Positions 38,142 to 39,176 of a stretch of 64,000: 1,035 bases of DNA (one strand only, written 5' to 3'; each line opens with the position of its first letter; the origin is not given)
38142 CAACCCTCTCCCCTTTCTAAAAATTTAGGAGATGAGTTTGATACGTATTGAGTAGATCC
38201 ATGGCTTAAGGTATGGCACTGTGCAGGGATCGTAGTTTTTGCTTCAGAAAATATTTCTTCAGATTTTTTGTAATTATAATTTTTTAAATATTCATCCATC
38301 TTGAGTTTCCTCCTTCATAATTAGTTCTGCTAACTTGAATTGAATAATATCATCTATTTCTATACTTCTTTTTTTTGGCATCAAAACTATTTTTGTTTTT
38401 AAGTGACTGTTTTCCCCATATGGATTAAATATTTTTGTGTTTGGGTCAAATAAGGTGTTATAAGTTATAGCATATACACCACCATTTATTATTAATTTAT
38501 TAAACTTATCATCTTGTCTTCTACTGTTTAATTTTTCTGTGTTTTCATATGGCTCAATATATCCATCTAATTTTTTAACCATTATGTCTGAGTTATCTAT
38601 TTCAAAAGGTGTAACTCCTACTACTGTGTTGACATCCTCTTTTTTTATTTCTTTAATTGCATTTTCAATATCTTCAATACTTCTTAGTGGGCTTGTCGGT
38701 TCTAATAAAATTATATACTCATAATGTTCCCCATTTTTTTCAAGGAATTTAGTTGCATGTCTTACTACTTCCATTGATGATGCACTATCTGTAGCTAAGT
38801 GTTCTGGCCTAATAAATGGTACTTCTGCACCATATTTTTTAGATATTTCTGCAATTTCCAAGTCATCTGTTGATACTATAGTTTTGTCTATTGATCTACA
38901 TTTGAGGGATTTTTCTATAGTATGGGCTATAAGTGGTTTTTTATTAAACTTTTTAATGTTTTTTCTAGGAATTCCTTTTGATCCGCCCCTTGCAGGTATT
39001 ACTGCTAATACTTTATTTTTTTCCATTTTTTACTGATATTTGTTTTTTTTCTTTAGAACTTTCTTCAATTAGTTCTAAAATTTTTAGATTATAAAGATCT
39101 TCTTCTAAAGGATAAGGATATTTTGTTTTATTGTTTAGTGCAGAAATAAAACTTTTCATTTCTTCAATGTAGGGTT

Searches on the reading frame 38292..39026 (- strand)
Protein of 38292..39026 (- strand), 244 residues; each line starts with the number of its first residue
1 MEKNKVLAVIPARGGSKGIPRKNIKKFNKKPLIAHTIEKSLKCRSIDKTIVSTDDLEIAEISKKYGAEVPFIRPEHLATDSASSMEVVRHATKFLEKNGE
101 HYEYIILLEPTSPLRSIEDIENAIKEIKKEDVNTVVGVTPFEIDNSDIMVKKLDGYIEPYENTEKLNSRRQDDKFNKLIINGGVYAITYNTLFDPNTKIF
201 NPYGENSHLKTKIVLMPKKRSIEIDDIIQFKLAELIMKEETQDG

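Call 25: search_protein_families(library=pfam, proteins=[window:38292-39026:-], max_evalue=0.001)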
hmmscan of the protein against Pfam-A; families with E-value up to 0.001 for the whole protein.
window:38292-39026:- (244 aa): 1 family
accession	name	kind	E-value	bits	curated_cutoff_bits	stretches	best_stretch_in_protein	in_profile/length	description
PF02348.25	CTP_transf_3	-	3.9e-27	95.9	22.6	1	8-139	2-127/217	Cytidylyltransferase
